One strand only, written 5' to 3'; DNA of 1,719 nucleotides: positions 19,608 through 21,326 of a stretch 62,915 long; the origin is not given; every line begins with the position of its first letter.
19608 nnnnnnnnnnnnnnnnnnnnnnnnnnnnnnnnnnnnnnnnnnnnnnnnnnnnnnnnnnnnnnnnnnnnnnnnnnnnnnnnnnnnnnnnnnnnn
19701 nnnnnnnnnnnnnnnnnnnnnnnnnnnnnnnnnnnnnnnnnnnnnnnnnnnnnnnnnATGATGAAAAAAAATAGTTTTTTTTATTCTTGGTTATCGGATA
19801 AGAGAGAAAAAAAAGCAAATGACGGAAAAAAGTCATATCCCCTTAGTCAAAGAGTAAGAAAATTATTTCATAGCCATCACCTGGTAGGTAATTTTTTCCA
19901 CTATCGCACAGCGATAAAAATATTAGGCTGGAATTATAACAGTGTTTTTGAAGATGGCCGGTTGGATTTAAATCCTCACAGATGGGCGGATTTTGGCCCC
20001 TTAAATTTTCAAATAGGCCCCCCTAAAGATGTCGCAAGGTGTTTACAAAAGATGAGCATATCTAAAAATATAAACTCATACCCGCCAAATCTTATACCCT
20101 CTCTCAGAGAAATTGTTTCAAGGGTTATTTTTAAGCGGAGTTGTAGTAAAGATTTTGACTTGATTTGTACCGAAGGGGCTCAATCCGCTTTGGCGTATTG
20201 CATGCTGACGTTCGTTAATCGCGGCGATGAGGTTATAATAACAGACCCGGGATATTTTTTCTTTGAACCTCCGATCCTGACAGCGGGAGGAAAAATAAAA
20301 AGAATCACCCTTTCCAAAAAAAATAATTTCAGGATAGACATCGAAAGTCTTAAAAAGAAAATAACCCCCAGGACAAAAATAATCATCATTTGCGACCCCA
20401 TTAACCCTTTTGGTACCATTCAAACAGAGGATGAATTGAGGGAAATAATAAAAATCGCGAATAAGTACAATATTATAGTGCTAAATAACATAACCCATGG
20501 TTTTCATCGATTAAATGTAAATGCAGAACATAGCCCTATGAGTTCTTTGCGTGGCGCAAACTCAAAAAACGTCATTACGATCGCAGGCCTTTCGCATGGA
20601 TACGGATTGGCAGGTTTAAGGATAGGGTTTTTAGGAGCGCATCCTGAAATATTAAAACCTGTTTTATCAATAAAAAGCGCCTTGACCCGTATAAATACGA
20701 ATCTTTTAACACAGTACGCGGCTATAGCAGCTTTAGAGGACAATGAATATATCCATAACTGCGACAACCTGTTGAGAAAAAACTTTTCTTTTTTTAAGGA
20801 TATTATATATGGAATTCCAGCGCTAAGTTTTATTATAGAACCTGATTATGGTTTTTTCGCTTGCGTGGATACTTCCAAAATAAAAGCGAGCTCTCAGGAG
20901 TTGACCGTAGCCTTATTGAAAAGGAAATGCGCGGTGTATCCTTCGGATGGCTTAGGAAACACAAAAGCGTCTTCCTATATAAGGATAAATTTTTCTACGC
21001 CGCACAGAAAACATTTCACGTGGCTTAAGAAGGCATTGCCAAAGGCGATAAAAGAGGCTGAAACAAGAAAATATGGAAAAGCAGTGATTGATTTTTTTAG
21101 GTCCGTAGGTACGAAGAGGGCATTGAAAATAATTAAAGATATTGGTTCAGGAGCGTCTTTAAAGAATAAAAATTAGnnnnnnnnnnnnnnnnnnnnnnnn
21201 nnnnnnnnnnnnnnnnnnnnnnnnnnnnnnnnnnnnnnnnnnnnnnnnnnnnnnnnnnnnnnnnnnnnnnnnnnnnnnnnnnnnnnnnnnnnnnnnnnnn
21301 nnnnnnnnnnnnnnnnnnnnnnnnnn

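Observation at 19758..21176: Aminotransferase-fold protein with the Schiff-base lysine replaced (SxSK reads GLSH) and altered PLP-contact residues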

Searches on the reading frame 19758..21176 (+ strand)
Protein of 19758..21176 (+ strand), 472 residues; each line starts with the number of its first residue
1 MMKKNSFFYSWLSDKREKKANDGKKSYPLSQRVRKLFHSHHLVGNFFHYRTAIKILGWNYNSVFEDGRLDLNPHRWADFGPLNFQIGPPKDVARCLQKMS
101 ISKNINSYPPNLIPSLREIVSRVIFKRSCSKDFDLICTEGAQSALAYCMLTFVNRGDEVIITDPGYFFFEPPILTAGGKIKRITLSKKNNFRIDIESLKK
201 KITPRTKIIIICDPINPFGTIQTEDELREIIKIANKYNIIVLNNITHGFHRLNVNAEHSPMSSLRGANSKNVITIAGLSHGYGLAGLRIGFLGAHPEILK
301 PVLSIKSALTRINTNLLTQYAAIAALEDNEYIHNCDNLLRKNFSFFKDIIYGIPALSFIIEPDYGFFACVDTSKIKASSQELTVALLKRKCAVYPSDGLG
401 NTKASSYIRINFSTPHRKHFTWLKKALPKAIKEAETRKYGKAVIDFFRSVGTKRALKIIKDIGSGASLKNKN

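Call 3: search_protein_families(library=pfam, proteins=[window:19758-21176:+], max_evalue=0.01)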
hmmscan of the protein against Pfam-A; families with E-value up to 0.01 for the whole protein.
window:19758-21176:+ (472 aa): 5 families
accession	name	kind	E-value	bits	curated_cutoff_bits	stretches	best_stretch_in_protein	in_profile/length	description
PF00155.27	Aminotran_1_2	-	7.4e-38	131.1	19.7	1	88-413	18-348/361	Aminotransferase class I and II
PF01041.23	DegT_DnrJ_EryC1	-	4.2e-07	29.9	19.8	1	139-249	50-150/360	DegT/DnrJ/EryC1/StrS aminotransferase family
PF00266.25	Aminotran_5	-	2.4e-06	27.2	21.5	1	137-242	70-173/371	Aminotransferase class-V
PF01212.27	Beta_elim_lyase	-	0.00058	19.7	27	1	130-241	46-165/288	Beta-eliminating lyase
PF01053.26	Cys_Met_Meta_PP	-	0.00088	18.4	27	1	140-242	75-171/381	Cys/Met metabolism PLP-dependent enzyme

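Call 4: search_solved_structures(query=window:19758-21176:+, max_evalue=0.001, show_alignments=3)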
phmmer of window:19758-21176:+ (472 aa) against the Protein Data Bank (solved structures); distinct sequences matched with E-value up to 0.001: 121 (the best 60 are shown).
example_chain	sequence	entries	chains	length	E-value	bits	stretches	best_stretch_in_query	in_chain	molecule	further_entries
1dju_A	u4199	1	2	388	4.1e-31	111.4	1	97-422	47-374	AROMATIC AMINOTRANSFERASE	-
1gd9_A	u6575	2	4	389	5.5e-31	111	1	97-419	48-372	ASPARTATE AMINOTRANSFERASE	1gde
1bkg_A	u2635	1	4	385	2.6e-26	95.6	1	102-417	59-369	ASPARTATE AMINOTRANSFERASE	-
1bjw_A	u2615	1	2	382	2.7e-26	95.5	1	102-417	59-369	ASPARTATE AMINOTRANSFERASE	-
1b5o_A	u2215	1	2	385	3.3e-26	95.2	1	102-417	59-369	PROTEIN (ASPARTATE AMINOTRANSFERASE)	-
1b5p_A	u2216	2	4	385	1.2e-25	93.3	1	102-417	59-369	PROTEIN (ASPARTATE AMINOTRANSFERASE) | ASPARTATE AMINOTRANSFERASE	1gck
1gc3_A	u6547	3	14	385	1.2e-25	93.3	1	102-417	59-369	ASPARTATE AMINOTRANSFERASE | PROTEIN (ASPARTATE AMINOTRANSFERASE)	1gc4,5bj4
5bj3_A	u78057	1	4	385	1.2e-25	93.3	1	102-417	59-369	PROTEIN (ASPARTATE AMINOTRANSFERASE)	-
2o0r_A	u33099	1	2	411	1.4e-25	93.2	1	86-390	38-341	Rv0858c (N-Succinyldiaminopimelate aminotransferase)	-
1j32_A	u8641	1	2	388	3.4e-24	88.6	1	89-414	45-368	aspartate aminotransferase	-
1o4s_A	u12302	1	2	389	4.5e-24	88.2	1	106-415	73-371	Aspartate aminotransferase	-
8juj_A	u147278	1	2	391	7e-23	84.2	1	125-416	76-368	Aspartate aminotransferase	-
8fft_A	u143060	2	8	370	1.2e-20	76.9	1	116-368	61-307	Aminotransferase class I/II-fold pyridoxal phosphate-dependent enzyme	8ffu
1xi9_A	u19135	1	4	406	5e-20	74.8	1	80-367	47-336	putative transaminase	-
8wkj_A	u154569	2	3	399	5.2e-20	74.8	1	115-368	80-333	Aminotransferase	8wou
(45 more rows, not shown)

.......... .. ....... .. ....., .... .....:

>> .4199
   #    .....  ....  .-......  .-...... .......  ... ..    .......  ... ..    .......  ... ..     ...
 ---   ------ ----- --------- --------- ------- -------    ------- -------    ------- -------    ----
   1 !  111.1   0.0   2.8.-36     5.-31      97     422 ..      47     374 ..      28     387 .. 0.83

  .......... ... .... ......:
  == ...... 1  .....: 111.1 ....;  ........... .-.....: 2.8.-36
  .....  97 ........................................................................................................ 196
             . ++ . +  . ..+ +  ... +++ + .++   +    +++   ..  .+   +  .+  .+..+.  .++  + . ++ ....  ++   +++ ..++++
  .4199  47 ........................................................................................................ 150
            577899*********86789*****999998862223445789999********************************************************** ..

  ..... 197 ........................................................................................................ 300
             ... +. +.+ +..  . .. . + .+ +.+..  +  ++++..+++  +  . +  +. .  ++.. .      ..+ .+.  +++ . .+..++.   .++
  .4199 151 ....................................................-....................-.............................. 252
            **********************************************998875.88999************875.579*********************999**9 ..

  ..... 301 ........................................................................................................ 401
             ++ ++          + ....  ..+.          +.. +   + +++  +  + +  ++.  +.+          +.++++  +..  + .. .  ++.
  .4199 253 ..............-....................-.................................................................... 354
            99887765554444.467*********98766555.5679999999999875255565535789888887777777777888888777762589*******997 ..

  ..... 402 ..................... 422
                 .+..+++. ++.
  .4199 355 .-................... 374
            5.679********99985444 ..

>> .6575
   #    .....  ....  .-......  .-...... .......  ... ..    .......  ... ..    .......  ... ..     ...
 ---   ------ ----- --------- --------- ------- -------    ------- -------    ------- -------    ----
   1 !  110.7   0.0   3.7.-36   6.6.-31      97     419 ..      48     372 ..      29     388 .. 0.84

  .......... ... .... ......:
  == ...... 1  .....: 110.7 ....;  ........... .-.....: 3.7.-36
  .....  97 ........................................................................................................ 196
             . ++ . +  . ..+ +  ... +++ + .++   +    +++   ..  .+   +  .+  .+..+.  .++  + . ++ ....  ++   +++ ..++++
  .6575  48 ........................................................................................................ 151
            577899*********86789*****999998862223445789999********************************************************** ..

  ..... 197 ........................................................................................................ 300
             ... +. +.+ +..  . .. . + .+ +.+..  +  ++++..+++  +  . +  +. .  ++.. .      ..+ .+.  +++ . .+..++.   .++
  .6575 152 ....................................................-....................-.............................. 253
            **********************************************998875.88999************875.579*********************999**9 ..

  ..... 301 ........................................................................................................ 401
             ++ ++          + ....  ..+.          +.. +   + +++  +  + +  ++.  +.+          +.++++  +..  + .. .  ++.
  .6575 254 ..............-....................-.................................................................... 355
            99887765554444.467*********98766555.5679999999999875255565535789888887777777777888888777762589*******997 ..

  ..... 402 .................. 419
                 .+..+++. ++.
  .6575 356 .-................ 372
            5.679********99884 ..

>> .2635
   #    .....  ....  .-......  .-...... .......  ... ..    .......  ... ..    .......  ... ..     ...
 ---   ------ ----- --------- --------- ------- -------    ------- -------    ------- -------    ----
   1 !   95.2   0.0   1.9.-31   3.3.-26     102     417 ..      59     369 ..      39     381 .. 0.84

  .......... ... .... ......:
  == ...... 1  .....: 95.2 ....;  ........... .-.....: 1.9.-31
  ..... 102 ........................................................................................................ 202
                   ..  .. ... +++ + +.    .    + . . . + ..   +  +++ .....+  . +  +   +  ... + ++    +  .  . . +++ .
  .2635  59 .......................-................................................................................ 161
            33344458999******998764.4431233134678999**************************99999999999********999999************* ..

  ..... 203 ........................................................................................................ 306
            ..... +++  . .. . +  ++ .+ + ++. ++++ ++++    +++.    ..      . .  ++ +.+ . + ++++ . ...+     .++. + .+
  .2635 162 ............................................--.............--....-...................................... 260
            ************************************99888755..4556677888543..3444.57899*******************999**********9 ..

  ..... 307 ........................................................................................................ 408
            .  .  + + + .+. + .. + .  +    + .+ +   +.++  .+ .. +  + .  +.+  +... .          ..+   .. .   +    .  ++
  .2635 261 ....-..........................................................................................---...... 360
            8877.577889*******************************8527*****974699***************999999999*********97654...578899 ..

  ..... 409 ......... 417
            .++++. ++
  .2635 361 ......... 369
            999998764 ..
